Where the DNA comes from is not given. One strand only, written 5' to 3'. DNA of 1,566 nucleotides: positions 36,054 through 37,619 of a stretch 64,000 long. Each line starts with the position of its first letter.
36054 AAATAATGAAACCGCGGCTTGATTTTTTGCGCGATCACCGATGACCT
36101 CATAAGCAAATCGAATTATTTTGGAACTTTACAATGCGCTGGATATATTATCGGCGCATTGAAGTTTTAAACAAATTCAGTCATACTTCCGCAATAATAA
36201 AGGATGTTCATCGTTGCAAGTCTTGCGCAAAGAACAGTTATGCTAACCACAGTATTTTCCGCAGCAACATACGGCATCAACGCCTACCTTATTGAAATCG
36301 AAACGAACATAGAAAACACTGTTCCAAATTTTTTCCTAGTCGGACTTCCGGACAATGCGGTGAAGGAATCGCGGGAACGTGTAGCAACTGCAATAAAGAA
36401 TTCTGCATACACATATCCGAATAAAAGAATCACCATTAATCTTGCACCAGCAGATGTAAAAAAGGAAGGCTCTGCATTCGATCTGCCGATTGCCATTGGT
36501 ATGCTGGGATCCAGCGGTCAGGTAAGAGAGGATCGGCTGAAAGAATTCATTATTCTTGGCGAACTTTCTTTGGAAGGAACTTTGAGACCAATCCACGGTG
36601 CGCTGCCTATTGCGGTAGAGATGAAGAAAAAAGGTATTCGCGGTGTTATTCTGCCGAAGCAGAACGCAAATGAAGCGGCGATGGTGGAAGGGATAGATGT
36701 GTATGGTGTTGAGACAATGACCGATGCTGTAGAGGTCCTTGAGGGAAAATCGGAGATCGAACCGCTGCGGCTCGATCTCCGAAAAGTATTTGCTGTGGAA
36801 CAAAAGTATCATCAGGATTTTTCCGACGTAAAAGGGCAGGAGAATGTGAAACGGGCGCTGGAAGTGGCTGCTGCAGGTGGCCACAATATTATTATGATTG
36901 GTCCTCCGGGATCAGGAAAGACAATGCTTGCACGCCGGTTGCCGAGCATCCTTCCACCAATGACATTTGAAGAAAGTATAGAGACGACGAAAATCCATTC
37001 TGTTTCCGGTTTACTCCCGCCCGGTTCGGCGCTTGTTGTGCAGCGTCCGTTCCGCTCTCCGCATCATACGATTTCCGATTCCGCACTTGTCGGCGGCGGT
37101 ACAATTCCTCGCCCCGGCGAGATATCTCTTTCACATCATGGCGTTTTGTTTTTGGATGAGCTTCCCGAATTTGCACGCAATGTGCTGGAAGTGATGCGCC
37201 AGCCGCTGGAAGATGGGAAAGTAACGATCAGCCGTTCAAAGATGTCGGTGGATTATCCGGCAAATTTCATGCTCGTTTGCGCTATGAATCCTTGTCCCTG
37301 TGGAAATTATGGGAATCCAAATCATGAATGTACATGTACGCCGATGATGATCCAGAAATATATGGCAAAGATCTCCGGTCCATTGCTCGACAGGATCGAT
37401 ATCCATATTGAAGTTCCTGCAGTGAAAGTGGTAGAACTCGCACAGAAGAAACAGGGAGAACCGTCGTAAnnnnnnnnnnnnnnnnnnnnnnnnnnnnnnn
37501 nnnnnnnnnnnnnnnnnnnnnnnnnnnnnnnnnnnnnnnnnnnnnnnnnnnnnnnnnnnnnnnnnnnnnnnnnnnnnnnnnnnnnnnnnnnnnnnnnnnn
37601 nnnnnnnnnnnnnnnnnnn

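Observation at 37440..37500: Conserved yifB/comM reading frame broken by a single in-frame TAA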

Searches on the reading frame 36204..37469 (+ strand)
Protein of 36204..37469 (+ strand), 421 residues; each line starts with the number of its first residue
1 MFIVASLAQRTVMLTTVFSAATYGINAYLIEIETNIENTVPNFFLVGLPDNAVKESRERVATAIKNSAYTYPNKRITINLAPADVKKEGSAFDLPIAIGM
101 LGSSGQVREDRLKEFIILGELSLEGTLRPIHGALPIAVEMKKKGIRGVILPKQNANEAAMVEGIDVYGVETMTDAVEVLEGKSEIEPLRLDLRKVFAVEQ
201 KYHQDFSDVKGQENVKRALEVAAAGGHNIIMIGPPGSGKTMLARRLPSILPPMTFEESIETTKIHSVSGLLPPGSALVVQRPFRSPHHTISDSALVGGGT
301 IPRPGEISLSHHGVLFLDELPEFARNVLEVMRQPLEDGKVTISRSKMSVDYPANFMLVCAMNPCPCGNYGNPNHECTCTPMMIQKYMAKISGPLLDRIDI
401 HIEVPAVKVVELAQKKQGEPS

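Call 4: search_protein_families(library=ncbifam, proteins=[window:36204-37466:+], max_evalue=0.01)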
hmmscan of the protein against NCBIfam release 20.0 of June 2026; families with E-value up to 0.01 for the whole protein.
window:36204-37466:+ (421 aa): 24 families
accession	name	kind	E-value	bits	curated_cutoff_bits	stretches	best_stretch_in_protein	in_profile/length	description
TIGR00368.1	TIGR00368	hypoth_equivalog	4.7e-169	563.1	362.4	1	17-421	1-405/499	YifB family Mg chelatase-like AAA ATPase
NF007365.0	PRK09862.1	equivalog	2.5e-120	402.4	530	1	14-409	3-390/506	YifB family Mg chelatase-like AAA ATPase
TIGR02902.1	spore_lonB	equivalog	8.5e-17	61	723.3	2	198-344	56-208/531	ATP-dependent protease LonB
TIGR02903.1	spore_lon_C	equivalog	1.1e-13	50.6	678.8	2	203-347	150-301/615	Lon family ATP-dependent protease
TIGR00764.1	lon_rel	equivalog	1e-11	44.2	516.6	2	208-259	19-70/608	ATP-dependent protease LonB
TIGR02442.1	Cob-chelat-sub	hypoth_equivalog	1.7e-10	40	779.45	1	294-363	110-179/641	putative cobaltochelatase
TIGR00416.1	sms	equivalog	2.2e-09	36.6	403.05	1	65-176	347-454/454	DNA repair protein RadA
TIGR02031.1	BchD-ChlD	equivalog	5.3e-09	35.3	499.55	1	214-363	2-143/608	magnesium chelatase ATPase subunit D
TIGR02030.1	BchI-ChlI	equivalog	1.1e-07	31.3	466.95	1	294-363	114-183/337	magnesium chelatase ATPase subunit I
TIGR00763.1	lon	equivalog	9e-06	24.4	608.05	0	112-174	722-789/795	endopeptidase La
NF000868.0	PRK00080.1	equivalog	1.4e-05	24.2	282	0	204-245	22-70/330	Holliday junction branch migration DNA helicase RuvB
TIGR00635.1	ruvB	equivalog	1.5e-05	24.2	299.05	0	205-244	2-48/305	Holliday junction branch migration DNA helicase RuvB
NF038308.1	RNA_repair_RtcR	equivalog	4.7e-05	22.4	650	0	215-246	193-224/530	RNA repair transcriptional activator RtcR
NF003745.1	PRK05342.1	equivalog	0.00039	19.4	359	1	225-250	108-133/418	ATP-dependent Clp protease ATP-binding subunit ClpX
TIGR03922.1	T7SS_EccA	equivalog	0.00098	17.8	466.65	1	216-254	303-340/557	type VII secretion AAA-ATPase EccA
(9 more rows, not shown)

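Call 6: find_encoding_contigs(protein=window:36204-37469:+, flank=5000, max_places=10)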
Protein window:36204-37469:+ (421 aa): 20 contigs read that carry it; 1 place shown.
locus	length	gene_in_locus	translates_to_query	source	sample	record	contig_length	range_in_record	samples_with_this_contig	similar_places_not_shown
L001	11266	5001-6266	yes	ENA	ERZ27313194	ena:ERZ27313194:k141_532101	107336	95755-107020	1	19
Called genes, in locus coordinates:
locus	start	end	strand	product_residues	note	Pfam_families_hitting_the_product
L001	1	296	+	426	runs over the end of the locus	PF00675:Peptidase_M16, PF05193:Peptidase_M16_C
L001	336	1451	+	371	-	PF05222:AlaDh_PNT_N, PF07992:Pyr_redox_2 (weak), PF01262:AlaDh_PNT_C, PF01488:Shikimate_DH (weak), PF02826:2-Hacid_dh_C, PF00070:Pyr_redox (weak)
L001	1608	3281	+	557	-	PF00111:Fer2, PF13510:Fer2_4, PF10588:NADH-G_4Fe-4S_3, PF22117:Fer4_Nqo3, PF04879:Molybdop_Fe4S4, PF22151:Fer4_NDSU1, PF00384:Molybdopterin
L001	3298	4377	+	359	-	PF00146:NADHdh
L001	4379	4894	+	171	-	PF13534:Fer4_17 (faint), PF13237:Fer4_10, PF00037:Fer4 (weak), PF12838:Fer4_7, PF13183:Fer4_8 (weak), PF13187:Fer4_9, PF12837:Fer4_6 (weak), PF00037:Fer4, +3 more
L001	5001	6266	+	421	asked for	PF05362:Lon_C (faint), PF13541:ChlI, PF00493:MCM (faint), PF01078:Mg_chelatase, PF05496:RuvB_N (faint), PF07728:AAA_5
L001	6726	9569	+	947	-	PF00675:Peptidase_M16, PF05193:Peptidase_M16_C, PF00675:Peptidase_M16, PF05193:Peptidase_M16_C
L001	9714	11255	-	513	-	PF07885:Ion_trans_2, PF02254:TrkA_N, PF02080:TrkA_C, PF02254:TrkA_N, PF02080:TrkA_C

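Call 9: list_cluster_members(proteins=[window:36204-37466:+, window:37473-37772:+, P0001])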
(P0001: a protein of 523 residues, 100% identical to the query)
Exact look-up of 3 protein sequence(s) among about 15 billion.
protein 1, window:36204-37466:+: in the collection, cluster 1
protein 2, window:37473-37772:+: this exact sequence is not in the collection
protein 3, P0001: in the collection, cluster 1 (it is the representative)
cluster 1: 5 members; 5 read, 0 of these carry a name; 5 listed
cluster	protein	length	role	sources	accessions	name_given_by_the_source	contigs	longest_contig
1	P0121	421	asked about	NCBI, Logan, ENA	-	-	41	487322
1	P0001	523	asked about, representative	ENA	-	-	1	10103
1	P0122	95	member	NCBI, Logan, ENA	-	-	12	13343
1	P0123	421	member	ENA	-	-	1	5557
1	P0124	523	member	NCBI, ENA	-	-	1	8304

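Call 12: find_encoding_contigs(protein=P0124, flank=5000, max_places=10)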
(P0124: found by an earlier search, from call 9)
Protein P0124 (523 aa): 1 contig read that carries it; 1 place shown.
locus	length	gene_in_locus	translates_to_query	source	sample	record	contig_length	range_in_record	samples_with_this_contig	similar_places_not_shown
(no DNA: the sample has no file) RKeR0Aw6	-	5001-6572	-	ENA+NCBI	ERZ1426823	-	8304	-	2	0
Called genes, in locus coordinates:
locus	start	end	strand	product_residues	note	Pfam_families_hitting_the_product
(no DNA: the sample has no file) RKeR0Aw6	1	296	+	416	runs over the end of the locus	?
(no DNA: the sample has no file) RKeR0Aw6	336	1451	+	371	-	PF05222:AlaDh_PNT_N, PF07992:Pyr_redox_2 (weak), PF01262:AlaDh_PNT_C, PF01488:Shikimate_DH (weak), PF02826:2-Hacid_dh_C, PF00070:Pyr_redox (weak)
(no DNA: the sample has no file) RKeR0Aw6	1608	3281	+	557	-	PF00111:Fer2, PF13510:Fer2_4, PF10588:NADH-G_4Fe-4S_3, PF22117:Fer4_Nqo3, PF04879:Molybdop_Fe4S4, PF22151:Fer4_NDSU1, PF00384:Molybdopterin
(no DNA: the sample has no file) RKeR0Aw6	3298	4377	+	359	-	PF00146:NADHdh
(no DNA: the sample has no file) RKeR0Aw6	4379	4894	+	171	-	PF13534:Fer4_17 (faint), PF13237:Fer4_10, PF00037:Fer4 (weak), PF12838:Fer4_7, PF13183:Fer4_8 (weak), PF13187:Fer4_9, PF12837:Fer4_6 (weak), PF00037:Fer4, +3 more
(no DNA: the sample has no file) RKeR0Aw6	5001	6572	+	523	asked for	PF13541:ChlI, PF00493:MCM (faint), PF01078:Mg_chelatase, PF05496:RuvB_N (faint), PF07728:AAA_5, PF13335:Mg_chelatase_C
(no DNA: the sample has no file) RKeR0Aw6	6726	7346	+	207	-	?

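Call 15: find_encoding_contigs(protein=P0122, flank=3000, max_places=10)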
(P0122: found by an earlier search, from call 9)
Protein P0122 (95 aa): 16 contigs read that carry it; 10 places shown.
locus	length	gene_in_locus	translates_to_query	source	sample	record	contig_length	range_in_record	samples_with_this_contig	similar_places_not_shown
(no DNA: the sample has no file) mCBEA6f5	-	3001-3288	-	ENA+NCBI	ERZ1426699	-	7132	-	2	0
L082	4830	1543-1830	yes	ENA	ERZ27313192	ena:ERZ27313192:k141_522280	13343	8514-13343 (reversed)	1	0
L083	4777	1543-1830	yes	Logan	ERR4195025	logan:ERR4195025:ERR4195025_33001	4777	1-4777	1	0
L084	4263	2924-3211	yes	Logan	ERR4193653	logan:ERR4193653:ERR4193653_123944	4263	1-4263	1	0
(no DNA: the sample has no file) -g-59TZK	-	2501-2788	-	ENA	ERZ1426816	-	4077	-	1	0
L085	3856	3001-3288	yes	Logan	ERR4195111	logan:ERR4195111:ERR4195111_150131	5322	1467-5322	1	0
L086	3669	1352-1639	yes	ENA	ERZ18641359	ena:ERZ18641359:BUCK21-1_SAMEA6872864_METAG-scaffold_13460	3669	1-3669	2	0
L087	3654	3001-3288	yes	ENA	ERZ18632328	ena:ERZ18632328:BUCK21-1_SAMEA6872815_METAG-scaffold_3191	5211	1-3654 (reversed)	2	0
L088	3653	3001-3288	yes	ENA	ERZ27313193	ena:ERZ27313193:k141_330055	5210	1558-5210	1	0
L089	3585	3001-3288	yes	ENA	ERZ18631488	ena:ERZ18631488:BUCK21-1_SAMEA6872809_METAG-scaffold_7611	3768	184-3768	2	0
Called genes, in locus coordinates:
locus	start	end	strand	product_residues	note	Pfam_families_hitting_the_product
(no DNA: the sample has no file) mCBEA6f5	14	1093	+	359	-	PF00146:NADHdh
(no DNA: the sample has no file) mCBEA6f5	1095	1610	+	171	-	PF13534:Fer4_17 (faint), PF13237:Fer4_10, PF00037:Fer4 (weak), PF12838:Fer4_7, PF13183:Fer4_8 (weak), PF13187:Fer4_9, PF12837:Fer4_6 (weak), PF00037:Fer4, +3 more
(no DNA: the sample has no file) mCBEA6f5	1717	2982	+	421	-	PF05362:Lon_C (faint), PF13541:ChlI, PF00493:MCM (faint), PF01078:Mg_chelatase, PF05496:RuvB_N (faint), PF07728:AAA_5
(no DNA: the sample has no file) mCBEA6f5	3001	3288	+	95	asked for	PF13335:Mg_chelatase_C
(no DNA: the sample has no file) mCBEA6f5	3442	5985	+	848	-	?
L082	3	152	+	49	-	?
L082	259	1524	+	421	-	PF05362:Lon_C (faint), PF13541:ChlI, PF00493:MCM (faint), PF01078:Mg_chelatase, PF05496:RuvB_N (faint), PF07728:AAA_5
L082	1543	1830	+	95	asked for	PF13335:Mg_chelatase_C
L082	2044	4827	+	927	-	PF00675:Peptidase_M16, PF05193:Peptidase_M16_C, PF00675:Peptidase_M16, PF05193:Peptidase_M16_C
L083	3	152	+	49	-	?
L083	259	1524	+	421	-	PF05362:Lon_C (faint), PF13541:ChlI, PF00493:MCM (faint), PF01078:Mg_chelatase, PF05496:RuvB_N (faint), PF07728:AAA_5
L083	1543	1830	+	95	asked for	PF13335:Mg_chelatase_C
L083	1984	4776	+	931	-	?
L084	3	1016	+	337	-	?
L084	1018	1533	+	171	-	PF13534:Fer4_17 (faint), PF13237:Fer4_10, PF00037:Fer4 (weak), PF12838:Fer4_7, PF13183:Fer4_8 (weak), PF13187:Fer4_9, PF12837:Fer4_6 (weak), PF00037:Fer4, +3 more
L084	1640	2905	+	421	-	PF05362:Lon_C (faint), PF13541:ChlI, PF00493:MCM (faint), PF01078:Mg_chelatase, PF05496:RuvB_N (faint), PF07728:AAA_5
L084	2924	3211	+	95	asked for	PF13335:Mg_chelatase_C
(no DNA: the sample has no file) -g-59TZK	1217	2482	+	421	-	PF05362:Lon_C (faint), PF13541:ChlI, PF00493:MCM (faint), PF01078:Mg_chelatase, PF05496:RuvB_N (faint), PF07728:AAA_5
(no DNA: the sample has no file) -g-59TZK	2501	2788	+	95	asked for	PF13335:Mg_chelatase_C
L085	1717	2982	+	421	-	PF05362:Lon_C (faint), PF13541:ChlI, PF00493:MCM (faint), PF01078:Mg_chelatase, PF05496:RuvB_N (faint), PF07728:AAA_5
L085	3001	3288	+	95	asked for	PF13335:Mg_chelatase_C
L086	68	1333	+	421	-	PF05362:Lon_C (faint), PF13541:ChlI, PF00493:MCM (faint), PF01078:Mg_chelatase, PF05496:RuvB_N (faint), PF07728:AAA_5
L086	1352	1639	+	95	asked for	PF13335:Mg_chelatase_C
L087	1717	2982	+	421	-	PF05362:Lon_C (faint), PF13541:ChlI, PF00493:MCM (faint), PF01078:Mg_chelatase, PF05496:RuvB_N (faint), PF07728:AAA_5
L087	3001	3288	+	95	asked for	PF13335:Mg_chelatase_C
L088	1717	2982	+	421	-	PF05362:Lon_C (faint), PF13541:ChlI, PF00493:MCM (faint), PF01078:Mg_chelatase, PF05496:RuvB_N (faint), PF07728:AAA_5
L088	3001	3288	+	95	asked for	PF13335:Mg_chelatase_C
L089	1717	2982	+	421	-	PF05362:Lon_C (faint), PF13541:ChlI, PF00493:MCM (faint), PF01078:Mg_chelatase, PF05496:RuvB_N (faint), PF07728:AAA_5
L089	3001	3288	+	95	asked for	PF13335:Mg_chelatase_C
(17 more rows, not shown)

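Call 18: search_protein_families(library=pfam, proteins=[window:36240-37466:+, P0124], max_evalue=0.001)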
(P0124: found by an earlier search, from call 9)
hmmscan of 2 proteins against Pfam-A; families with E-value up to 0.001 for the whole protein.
window:36240-37466:+ (409 aa): 10 families
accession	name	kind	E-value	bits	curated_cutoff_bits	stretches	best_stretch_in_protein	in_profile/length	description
PF01078.27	Mg_chelatase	-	3.2e-100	334.2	20.3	1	193-397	1-204/207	Magnesium chelatase, subunit ChlI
PF13541.12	ChlI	-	6.6e-47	158.8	27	1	20-142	1-121/121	Subunit ChlI of Mg-chelatase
PF07728.20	AAA_5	-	1.4e-10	41.8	22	1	216-353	1-125/139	AAA domain (dynein-related subfamily)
PF00493.29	MCM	-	4.2e-06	26.5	23.3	1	209-359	52-180/224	MCM P-loop domain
PF05496.18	RuvB_N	-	1.2e-05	25.5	27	0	193-232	5-51/159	Holliday junction DNA helicase RuvB P-loop domain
PF05362.19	Lon_C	-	2.4e-05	24.4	21.1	1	19-147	44-177/205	Lon protease (S16) C-terminal proteolytic domain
PF07724.20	AAA_2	-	0.00012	22.6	27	0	216-333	5-109/166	AAA domain (Cdc48 subfamily)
PF00004.35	AAA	-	0.00018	22.4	21.2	0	217-234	1-18/131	ATPase family associated with various cellular activities (AAA)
PF00158.32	Sigma54_activat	-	0.00018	21.7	20.2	0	290-349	84-141/168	Sigma-54 interaction domain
PF20030.5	bpMoxR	-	0.00025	20.7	27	0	198-244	15-61/205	MoxR domain in the MoxR-vWA-beta-propeller ternary systems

P0124 (523 aa): 11 families
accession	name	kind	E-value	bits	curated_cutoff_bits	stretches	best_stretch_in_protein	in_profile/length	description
PF01078.27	Mg_chelatase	-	5.6e-100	333.4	20.3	1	205-409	1-204/207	Magnesium chelatase, subunit ChlI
PF13541.12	ChlI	-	7.2e-47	158.7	27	1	32-154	1-121/121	Subunit ChlI of Mg-chelatase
PF13335.12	Mg_chelatase_C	-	3.1e-34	117.9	26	1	418-515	1-94/94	Magnesium chelatase, subunit ChlI C-terminal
PF07728.20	AAA_5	-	2.2e-10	41.1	22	1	228-365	1-125/139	AAA domain (dynein-related subfamily)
PF00493.29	MCM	-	8.2e-06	25.5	23.3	1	221-371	52-180/224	MCM P-loop domain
PF05496.18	RuvB_N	-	1e-05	25.8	27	0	205-244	5-51/159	Holliday junction DNA helicase RuvB P-loop domain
PF05362.19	Lon_C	-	4.3e-05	23.6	21.1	1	30-159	43-177/205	Lon protease (S16) C-terminal proteolytic domain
PF07724.20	AAA_2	-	0.0002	21.9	27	0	228-345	5-109/166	AAA domain (Cdc48 subfamily)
PF00158.32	Sigma54_activat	-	0.00029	21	20.2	0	302-361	84-141/168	Sigma-54 interaction domain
PF00004.35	AAA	-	0.0003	21.7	21.2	0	229-246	1-18/131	ATPase family associated with various cellular activities (AAA)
PF20030.5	bpMoxR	-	0.0004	20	27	0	210-256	15-61/205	MoxR domain in the MoxR-vWA-beta-propeller ternary systems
